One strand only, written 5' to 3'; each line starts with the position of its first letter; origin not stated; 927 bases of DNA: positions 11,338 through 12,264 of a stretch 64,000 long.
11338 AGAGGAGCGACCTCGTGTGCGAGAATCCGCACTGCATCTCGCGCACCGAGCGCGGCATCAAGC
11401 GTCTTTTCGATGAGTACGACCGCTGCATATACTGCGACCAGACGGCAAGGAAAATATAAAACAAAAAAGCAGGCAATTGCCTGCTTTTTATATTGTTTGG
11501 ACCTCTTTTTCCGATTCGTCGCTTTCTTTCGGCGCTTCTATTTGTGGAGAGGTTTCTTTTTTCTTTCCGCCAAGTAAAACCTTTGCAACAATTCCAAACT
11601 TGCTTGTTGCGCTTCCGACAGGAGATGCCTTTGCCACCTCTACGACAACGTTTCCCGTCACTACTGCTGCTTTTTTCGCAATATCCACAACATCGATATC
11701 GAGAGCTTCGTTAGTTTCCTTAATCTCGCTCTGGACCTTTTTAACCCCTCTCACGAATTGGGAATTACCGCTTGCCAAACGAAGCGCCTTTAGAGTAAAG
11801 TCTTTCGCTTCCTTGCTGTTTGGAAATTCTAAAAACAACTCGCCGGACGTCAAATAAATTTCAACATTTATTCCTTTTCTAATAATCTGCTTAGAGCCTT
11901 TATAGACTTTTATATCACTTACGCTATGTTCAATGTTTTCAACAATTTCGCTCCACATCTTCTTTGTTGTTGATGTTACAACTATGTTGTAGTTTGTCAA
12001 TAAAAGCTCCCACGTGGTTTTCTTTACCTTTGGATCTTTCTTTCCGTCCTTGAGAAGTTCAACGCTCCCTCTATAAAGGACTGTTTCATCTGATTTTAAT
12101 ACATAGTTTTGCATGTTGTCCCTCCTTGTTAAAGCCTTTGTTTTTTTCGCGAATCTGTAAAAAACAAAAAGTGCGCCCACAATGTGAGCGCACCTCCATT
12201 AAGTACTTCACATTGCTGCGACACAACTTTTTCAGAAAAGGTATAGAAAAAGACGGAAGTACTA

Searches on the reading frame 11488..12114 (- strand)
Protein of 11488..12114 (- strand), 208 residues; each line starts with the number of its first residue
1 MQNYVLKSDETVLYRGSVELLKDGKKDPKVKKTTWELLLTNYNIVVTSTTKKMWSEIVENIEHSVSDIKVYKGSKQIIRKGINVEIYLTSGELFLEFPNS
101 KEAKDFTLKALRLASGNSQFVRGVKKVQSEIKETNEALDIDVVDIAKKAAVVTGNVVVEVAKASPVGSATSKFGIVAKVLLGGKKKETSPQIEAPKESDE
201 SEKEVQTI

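Call 7: search_protein_families(library=pfam, proteins=[window:11488-12114:-], max_evalue=1)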
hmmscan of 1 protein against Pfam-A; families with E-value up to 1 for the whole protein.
window:11488-12114:- (208 aa): 2 families
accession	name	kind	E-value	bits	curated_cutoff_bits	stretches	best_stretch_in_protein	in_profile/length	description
PF07361.16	Cytochrom_B562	-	0.077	14.1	30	1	99-150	38-87/102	Cytochrome b562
PF02410.21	RsfS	-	0.1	13.2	21.6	0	30-68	17-56/98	Ribosomal silencing factor during starvation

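Call 9: find_related_loci(query=window:11488-12114:-, collection=genome_contigs, flank=3000)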
Query window:11488-12114:- (208 aa) in genome_contigs; peptide patterns used: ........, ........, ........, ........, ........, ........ (x = any residue, [..] = any of these).
262 stretches matched a pattern, but none encodes a relative of the query by tblastn (E <= 1e-3).

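Call 11: find_homologous_proteins(query=window:11488-12114:-)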
Query window:11488-12114:- (208 aa): 37 proteins with E <= 0.001 among 360 candidates.
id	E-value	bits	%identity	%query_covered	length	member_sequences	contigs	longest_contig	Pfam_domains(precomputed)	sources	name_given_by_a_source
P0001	3.5e-123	426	100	100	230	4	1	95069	-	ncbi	-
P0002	1.4e-100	352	84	100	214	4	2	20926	-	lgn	-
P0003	1.1e-92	327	78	100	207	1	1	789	-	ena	-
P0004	7.8e-47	177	50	97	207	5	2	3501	-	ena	-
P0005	9.6e-46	174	48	99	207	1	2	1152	-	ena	-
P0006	3.4e-45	172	49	99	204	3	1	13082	-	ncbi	-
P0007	1.1e-43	167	47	96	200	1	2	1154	-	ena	-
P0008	1.5e-43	167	48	97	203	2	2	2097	-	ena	-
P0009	1.6e-43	167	51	95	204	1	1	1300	-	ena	-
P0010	1.8e-43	166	47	97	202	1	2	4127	-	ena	-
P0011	2.0e-43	166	47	97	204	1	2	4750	-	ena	-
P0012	6.2e-43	165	50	98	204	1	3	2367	-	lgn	-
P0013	8.6e-43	164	47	99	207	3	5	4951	-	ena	-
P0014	6.2e-42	161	47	95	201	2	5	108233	-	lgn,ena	-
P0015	1.7e-41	160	44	100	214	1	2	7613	-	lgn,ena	-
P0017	2.2e-41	160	49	98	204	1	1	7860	-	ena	-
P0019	1.3e-40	157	50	90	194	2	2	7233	-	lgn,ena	-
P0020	2.2e-39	153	46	97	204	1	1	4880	-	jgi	-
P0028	3.2e-35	140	43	96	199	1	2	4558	-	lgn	-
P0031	7.3e-32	129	41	98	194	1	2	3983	-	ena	-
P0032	7.8e-31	125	46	86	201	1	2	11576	-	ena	-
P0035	2.9e-29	120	45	86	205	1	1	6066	-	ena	-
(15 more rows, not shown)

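Call 14: find_encoding_contigs(protein=P0002, flank=4000, max_places=3)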
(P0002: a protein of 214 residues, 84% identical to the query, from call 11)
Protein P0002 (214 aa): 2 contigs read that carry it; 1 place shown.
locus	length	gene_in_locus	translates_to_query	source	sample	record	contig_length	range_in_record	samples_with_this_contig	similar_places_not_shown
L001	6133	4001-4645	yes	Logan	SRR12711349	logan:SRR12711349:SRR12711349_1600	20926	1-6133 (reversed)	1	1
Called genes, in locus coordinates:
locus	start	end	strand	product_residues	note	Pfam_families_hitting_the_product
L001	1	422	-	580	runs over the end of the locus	PF08238:Sel1 (faint)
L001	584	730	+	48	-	-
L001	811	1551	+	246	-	PF02826:2-Hacid_dh_C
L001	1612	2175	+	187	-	PF02441:Flavoprotein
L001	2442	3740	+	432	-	PF00291:PALP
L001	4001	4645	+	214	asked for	-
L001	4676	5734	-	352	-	PF02729:OTCace_N, PF00185:OTCace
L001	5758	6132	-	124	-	?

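Call 15: find_related_loci(query=A1, collection=genome_contigs, flank=2500)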
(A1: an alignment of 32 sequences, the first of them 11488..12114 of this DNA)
Query A1 (208 aa) in genome_contigs; peptide patterns used: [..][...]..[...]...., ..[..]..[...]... (x = any residue, [..] = any of these).
78 stretches matched a pattern; 8 encode a relative of the query (tblastn E <= 1e-3); 8 distinct loci.
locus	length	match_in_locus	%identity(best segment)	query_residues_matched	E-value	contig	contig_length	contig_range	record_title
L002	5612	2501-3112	49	1-206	3e-54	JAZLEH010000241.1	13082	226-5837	MAG: Eubacteriales bacterium isolate T1900045021_TC20190014.MAGScoT_cleanbin_000058 SGB_4406_k141_1011567, whole genome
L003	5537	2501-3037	46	1-181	6e-42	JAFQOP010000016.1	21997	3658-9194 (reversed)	MAG: Clostridia bacterium isolate RGIG2009 Goat_Colon-1__c767989, whole genome shotgun sequence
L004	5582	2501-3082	43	1-200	1e-40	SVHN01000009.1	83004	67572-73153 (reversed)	MAG: Clostridiales bacterium isolate SIG385 NODE_1731_length_83004_cov_7.347961, whole genome shotgun sequence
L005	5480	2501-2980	50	1-158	6e-41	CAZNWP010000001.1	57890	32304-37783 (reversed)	MAG TPA_asm: uncultured Christensenella sp. isolate SRP350583_co2_396 genome assembly, contig: NODE_609_length_57890_cov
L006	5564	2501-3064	45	1-193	1e-39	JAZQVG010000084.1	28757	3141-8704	MAG: Christensenellaceae bacterium isolate T1900045171_TC20190165.MAGScoT_cleanbin_000005 SGB_5190_k141_1964327, whole g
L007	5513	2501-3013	45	1-184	2e-38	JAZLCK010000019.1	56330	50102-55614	MAG: Christensenellaceae bacterium isolate T1900045051_TC20190044.MAGScoT_cleanbin_000007 SGB_4524_k141_4056107, whole g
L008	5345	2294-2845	37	1-189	5e-32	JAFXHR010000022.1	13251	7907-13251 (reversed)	MAG: Clostridia bacterium isolate RGIG6424 Sheep_Rectum.Co__c2218152, whole genome shotgun sequence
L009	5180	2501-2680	33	119-178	5e-5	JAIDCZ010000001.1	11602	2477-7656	MAG: Clostridiales bacterium isolate SC0309_S10_8 SC0309_S10_8_contig_1, whole genome shotgun sequence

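Call 19: find_related_loci(query=A1, collection=metagenome_contigs, flank=1500)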
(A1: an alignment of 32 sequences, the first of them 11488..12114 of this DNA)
Query A1 (208 aa) in metagenome_contigs; peptide patterns used: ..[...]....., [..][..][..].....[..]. (x = any residue, [..] = any of these).
302 stretches matched a pattern, but none encodes a relative of the query by tblastn (E <= 1e-3).

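Call 20: find_encoding_contigs(protein=P0014, flank=2500, max_places=2)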
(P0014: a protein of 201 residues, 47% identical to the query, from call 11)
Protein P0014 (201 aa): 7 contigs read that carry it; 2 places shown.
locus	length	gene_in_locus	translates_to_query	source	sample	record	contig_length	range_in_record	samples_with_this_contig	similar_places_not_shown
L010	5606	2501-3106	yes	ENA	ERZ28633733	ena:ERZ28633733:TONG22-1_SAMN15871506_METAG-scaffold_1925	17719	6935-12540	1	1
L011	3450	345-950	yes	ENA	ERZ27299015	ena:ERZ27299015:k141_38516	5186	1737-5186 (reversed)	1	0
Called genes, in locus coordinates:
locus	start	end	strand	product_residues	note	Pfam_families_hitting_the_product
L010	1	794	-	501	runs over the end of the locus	PF00860:Xan_ur_permease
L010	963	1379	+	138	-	PF06713:bPH_4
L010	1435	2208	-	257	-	PF14808:TMEM164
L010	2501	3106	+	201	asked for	-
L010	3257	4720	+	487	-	PF13552:DUF4127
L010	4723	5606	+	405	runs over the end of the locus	PF07221:GlcNAc_2-epim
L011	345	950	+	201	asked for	-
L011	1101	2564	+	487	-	PF13552:DUF4127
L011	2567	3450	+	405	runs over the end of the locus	PF07221:GlcNAc_2-epim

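Call 21: find_encoding_contigs(protein=P0032, flank=2500, max_places=2)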
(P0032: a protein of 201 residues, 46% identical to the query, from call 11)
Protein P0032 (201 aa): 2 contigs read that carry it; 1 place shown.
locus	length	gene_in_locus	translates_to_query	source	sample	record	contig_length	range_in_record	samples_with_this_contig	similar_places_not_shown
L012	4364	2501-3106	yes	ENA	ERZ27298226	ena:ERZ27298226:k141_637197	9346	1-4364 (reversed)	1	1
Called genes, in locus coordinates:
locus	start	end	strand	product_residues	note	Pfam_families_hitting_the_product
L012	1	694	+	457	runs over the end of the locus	PF01232:Mannitol_dh, PF08125:Mannitol_dh_C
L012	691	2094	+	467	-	PF08666:SAF (weak), PF04295:GD_AH_second, PF20629:GD_AH_C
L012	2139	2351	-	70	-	PF12844:HTH_19, PF01381:HTH_3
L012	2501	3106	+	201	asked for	-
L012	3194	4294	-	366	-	PF05636:HIGH_NTase1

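Call 22: find_encoding_contigs(protein=P0017, flank=2500, max_places=2)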
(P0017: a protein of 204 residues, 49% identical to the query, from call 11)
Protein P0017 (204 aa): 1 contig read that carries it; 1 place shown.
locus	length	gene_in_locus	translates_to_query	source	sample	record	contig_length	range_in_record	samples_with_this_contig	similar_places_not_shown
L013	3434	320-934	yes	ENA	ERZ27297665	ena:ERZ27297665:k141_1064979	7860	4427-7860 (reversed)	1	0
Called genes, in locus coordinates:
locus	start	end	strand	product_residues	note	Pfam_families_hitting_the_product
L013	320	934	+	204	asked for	-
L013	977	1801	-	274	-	PF01553:Acyltransferase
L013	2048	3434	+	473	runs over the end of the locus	PF00860:Xan_ur_permease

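Call 23: find_encoding_contigs(protein=P0015, flank=2500, max_places=2)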
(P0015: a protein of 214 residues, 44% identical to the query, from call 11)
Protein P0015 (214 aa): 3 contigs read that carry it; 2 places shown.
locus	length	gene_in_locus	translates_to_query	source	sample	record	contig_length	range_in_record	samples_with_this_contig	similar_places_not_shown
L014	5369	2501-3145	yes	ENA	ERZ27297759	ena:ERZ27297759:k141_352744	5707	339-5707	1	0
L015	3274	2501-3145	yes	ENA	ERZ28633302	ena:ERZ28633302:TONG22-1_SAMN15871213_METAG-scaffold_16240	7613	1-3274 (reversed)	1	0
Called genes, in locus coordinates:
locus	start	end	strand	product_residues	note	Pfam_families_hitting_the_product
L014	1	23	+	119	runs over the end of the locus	?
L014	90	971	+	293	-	-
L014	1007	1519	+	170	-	-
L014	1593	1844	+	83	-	-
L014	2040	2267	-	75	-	PF13560:HTH_31, PF12844:HTH_19 (weak), PF01381:HTH_3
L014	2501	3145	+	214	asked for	-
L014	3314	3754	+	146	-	PF06713:bPH_4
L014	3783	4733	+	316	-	PF00561:Abhydrolase_1 (faint), PF20434:BD-FAE (faint), PF01738:DLH (faint), PF00326:Peptidase_S9, PF02230:Abhydrolase_2 (faint), PF03959:FSH1, PF12146:Hydrolase_4 (weak)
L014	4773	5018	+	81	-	PF01381:HTH_3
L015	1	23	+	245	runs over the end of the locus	PF01555:N6_N4_Mtase, PF13847:Methyltransf_31, PF08241:Methyltransf_11 (weak), PF13649:Methyltransf_25 (weak), PF01555:N6_N4_Mtase (weak)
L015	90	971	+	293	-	-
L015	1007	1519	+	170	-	-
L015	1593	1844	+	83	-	-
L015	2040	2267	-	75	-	PF13560:HTH_31, PF12844:HTH_19 (weak), PF01381:HTH_3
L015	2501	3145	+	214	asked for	-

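Call 24: find_encoding_contigs(protein=P0019, flank=2500, max_places=2)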
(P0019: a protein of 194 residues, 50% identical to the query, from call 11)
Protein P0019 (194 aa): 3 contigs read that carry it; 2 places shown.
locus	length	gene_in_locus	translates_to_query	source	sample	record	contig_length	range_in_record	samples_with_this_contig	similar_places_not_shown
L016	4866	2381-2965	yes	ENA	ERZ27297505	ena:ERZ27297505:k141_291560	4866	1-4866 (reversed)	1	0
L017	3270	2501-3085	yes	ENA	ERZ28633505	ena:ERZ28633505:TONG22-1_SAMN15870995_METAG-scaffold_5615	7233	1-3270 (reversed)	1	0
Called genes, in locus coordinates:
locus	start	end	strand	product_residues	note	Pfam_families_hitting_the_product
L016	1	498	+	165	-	?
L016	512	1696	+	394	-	PF00155:Aminotran_1_2 (weak), PF00266:Aminotran_5, PF01212:Beta_elim_lyase, PF01041:DegT_DnrJ_EryC1 (weak)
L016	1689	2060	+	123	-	PF01592:NifU_N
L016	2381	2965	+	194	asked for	-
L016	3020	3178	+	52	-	-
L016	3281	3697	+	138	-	PF03652:RuvX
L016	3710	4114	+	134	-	PF06949:DUF1292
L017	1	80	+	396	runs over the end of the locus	PF00155:Aminotran_1_2, PF01212:Beta_elim_lyase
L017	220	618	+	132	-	PF02082:Rrf2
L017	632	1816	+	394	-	PF00155:Aminotran_1_2 (weak), PF00266:Aminotran_5, PF01212:Beta_elim_lyase, PF01041:DegT_DnrJ_EryC1 (weak)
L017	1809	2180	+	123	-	PF01592:NifU_N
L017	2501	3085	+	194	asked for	-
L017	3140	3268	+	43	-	?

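Call 29: find_encoding_contigs(protein=P0035, flank=2500, max_places=2)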
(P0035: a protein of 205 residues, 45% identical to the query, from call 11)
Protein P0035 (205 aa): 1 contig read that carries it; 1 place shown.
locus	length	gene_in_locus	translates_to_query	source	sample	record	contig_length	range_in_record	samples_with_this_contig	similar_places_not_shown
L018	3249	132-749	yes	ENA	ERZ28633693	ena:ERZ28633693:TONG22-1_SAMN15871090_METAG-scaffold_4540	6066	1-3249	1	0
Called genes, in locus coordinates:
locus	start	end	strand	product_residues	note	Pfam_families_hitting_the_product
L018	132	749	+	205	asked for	-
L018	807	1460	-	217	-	-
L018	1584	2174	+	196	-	-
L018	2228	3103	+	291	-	PF02517:Rce1-like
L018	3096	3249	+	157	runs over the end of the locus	PF02590:SPOUT_MTase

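Call 30: find_encoding_contigs(protein=P0028, flank=2500, max_places=2)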
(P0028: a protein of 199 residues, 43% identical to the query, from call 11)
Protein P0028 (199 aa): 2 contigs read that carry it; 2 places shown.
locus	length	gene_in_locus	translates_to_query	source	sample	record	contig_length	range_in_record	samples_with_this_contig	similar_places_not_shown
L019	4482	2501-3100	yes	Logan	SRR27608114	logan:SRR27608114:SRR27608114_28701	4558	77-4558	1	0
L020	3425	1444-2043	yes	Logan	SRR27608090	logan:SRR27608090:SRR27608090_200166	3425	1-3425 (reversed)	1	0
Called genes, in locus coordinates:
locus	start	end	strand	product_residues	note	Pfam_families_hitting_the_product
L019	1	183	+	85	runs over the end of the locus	?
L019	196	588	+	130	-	PF01842:ACT (weak), PF13291:ACT_4 (faint), PF19571:ACT_8, PF22629:ACT_AHAS_ss (faint)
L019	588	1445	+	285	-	PF04909:Amidohydro_2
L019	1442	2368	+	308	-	PF00291:PALP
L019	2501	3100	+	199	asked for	-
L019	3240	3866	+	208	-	-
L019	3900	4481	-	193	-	?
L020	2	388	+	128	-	?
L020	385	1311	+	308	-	PF00291:PALP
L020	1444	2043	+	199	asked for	-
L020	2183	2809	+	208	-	-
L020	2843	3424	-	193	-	?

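Call 31: find_encoding_contigs(protein=P0011, flank=2500, max_places=2)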
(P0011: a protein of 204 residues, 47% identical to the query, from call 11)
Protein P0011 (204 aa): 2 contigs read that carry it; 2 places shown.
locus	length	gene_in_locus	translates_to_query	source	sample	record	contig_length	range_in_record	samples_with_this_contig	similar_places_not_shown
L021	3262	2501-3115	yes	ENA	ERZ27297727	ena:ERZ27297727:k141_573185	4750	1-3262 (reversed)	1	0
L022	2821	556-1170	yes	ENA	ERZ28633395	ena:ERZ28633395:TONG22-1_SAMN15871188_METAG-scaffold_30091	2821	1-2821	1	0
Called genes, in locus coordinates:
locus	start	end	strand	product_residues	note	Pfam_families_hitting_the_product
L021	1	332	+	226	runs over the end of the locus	-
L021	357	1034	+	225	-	-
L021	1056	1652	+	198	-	-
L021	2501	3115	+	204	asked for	-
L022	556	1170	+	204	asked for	-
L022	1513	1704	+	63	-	-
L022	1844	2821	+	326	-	?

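Call 33: find_encoding_contigs(protein=P0013, flank=2500, max_places=3)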
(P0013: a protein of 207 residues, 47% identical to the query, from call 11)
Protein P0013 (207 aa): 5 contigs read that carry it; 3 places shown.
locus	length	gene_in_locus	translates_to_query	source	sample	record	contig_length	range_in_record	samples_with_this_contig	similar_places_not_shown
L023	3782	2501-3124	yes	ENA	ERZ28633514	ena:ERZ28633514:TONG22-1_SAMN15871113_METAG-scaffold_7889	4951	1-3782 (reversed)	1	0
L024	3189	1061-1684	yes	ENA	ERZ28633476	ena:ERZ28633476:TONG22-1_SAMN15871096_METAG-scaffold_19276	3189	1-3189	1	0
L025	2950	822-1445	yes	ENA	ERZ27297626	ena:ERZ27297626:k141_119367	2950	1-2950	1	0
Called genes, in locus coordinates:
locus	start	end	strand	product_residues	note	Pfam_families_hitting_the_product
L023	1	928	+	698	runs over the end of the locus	?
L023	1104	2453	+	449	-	PF13173:AAA_14, PF13635:DUF4143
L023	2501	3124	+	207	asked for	-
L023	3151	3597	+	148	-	PF06713:bPH_4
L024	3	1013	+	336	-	?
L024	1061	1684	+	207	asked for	-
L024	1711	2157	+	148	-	PF06713:bPH_4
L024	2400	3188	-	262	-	?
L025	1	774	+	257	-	?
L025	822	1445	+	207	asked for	-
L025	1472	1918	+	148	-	PF06713:bPH_4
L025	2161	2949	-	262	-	?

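Call 34: find_encoding_contigs(protein=P0031, flank=2500, max_places=2)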
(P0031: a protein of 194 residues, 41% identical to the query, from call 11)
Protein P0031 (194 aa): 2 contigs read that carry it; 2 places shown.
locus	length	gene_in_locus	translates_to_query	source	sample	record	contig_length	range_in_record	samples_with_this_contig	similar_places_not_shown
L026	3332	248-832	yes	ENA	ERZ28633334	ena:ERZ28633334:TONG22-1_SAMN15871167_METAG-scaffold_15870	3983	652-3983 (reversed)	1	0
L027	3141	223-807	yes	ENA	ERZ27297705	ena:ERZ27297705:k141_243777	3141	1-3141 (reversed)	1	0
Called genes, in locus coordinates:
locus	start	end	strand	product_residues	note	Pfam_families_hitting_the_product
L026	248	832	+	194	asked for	-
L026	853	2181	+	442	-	PF03629:SASA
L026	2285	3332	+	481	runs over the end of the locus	PF11762:Arabinose_Iso_C (weak), PF02952:Fucose_iso_C (weak)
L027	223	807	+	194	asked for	-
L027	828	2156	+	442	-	PF03629:SASA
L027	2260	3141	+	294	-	?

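Call 35: find_encoding_contigs(protein=P0020, flank=2500, max_places=2)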
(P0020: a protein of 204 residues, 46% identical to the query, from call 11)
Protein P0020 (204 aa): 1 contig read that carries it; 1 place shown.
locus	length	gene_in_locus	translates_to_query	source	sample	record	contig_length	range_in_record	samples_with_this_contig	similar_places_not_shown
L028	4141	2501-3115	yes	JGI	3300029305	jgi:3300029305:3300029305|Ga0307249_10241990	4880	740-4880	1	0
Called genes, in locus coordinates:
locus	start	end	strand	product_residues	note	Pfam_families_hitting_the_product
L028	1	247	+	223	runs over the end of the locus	-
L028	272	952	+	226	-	-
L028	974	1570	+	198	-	-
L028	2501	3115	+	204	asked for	-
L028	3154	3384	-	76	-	PF13560:HTH_31, PF12844:HTH_19 (weak), PF01381:HTH_3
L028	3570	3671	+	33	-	-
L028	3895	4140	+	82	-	?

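Call 44: predict_structure(alignment_id=A1)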
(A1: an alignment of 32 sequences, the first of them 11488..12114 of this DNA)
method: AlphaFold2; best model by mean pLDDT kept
length: 208 residues; sequences in the alignment: 32
mean_pLDDT: 70.4   pTM: 0.57
mean pLDDT of the five models: 70.4, 69.1, 68.4, 68.4, 67.1
residues with pLDDT >= 90: 76; 70-90: 49; 50-70: 25; < 50: 58
segments of 3 or more residues with pLDDT < 50: 152-208
pLDDT, mean of each block of 10 residues (from residue 1): 75 93 80 89 91 79 94 93 95 95 97 82 70 71 59 39 35 36 32 31 33
secondary structure, 60 per line:
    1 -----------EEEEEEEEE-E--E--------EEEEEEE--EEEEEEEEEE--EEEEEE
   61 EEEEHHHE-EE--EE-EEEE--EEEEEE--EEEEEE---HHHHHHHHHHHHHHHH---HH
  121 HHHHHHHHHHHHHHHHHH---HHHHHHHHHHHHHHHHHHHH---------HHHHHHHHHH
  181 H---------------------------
elements in order: E12-20 E34-40 E43-52 E55-64 E77-80 E83-88 E91-96 H100-115 H119-138 H142-161 H171-181

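Call 49: search_protein_families(library=padloc, proteins=[window:11488-12114:-, P0014, P0032, P0015], max_evalue=0.1)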
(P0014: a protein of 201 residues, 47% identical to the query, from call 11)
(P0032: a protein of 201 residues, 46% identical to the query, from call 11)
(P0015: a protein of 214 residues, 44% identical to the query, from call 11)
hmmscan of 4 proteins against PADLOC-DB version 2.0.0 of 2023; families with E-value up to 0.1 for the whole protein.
window:11488-12114:- (208 aa): 0 families

P0014 (201 aa): 0 families

P0032 (201 aa): 0 families

P0015 (214 aa): 0 families

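Call 50: search_protein_families(library=phrogs, proteins=[window:11488-12114:-, P0014, P0032, P0015], max_evalue=0.1)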
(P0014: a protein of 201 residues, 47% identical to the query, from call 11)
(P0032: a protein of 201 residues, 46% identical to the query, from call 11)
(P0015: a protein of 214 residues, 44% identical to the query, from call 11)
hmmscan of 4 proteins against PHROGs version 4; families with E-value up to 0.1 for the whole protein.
window:11488-12114:- (208 aa): 0 families

P0014 (201 aa): 1 family
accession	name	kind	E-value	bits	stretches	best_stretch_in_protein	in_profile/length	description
phrog_28172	-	unknown function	0.023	15.1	1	34-142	50-156/286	-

P0032 (201 aa): 1 family
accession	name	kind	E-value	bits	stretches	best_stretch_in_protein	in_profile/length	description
phrog_26901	-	unknown function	0.094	14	0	95-137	9-50/98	-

P0015 (214 aa): 2 families
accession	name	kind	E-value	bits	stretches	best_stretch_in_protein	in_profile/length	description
phrog_1558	-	unknown function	0.038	14.9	1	25-79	34-92/178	-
phrog_38637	-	unknown function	0.045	14.5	1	66-152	116-200/234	-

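Call 53: fold_search(model_id=the predicted structure, library=pdb)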
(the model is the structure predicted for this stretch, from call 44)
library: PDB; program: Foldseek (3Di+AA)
matches with E <= 10: 912; with E <= 0.001: 40
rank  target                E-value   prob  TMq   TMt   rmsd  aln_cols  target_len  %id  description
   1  7vmb_A                2.2e-05  1.00  0.37  0.23   6.2       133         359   19  Crystal structure of IQSEC1-IQ motif, Sec7PH tandem in complex with calmodulin (released 2022-10-12)
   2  6fne_A                3.3e-05  1.00  0.37  0.23   6.4       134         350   19  Structure of human Brag2 (Sec7-PH domains) with the inhibitor Bragsin bound to the PH domain (released 2019-03-13)
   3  1zc3_B                4.1e-05  1.00  0.39  0.70   3.2       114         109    7  Crystal structure of the Ral-binding domain of Exo84 in complex with the active RalA (released 2005-06-14)
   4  4c0a_F                4.1e-05  1.00  0.36  0.23   7.5       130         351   21  Arf1(Delta1-17)in complex with BRAG2 Sec7-PH domain (released 2013-09-25)
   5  5nly_B                4.3e-05  1.00  0.37  0.23   5.4       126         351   20  Brag2 Sec7-PH (390-763), P212121 (released 2017-09-27)
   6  4c0a_A                4.8e-05  1.00  0.36  0.23   7.5       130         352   21  Arf1(Delta1-17)in complex with BRAG2 Sec7-PH domain (released 2013-09-25)
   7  5nlv                  5.7e-05  1.00  0.35  0.22   7.2       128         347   17  Brag2 Sec7-PH (390-763) (released 2017-09-27)
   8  1zc4_B                6.8e-05  1.00  0.40  0.68   4.0       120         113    8  Crystal structure of the Ral-binding domain of Exo84 in complex with the active RalA (released 2005-06-14)
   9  4c0a_E                6.8e-05  1.00  0.37  0.23   7.5       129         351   19  Arf1(Delta1-17)in complex with BRAG2 Sec7-PH domain (released 2013-09-25)
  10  2cod_MODEL_1_A        7.6e-05  1.00  0.36  0.61   6.7       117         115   14  Solution structure of the N-terminal PH domain of ARAP2 protein from human (released 2005-11-17)
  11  1kzg_A                9.0e-05  1.00  0.37  0.24   7.4       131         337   13  DbsCdc42(Y889F) (released 2002-03-20)
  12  5nly_A                9.0e-05  1.00  0.37  0.23   6.3       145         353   19  Brag2 Sec7-PH (390-763), P212121 (released 2017-09-27)
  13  3qwm                  9.5e-05  1.00  0.39  0.60   7.0       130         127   18  Crystal Structure of GEP100, the plextrin homology domain of IQ motif and SEC7 domain-containing protein 1 isoform a (released 2011-04-13)
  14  4c0a_B                1.1e-04  1.00  0.36  0.23   7.5       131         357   20  Arf1(Delta1-17)in complex with BRAG2 Sec7-PH domain (released 2013-09-25)
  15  6fne_B                1.1e-04  1.00  0.35  0.23   6.9       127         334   20  Structure of human Brag2 (Sec7-PH domains) with the inhibitor Bragsin bound to the PH domain (released 2019-03-13)
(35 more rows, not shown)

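Call 70: find_related_loci(query=A1, collection=viral_contigs, flank=1500)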
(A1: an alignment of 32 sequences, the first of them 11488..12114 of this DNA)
Query A1 (208 aa) in viral_contigs; peptide patterns used: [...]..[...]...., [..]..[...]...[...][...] (x = any residue, [..] = any of these).
114 stretches matched a pattern, but none encodes a relative of the query by tblastn (E <= 1e-3).
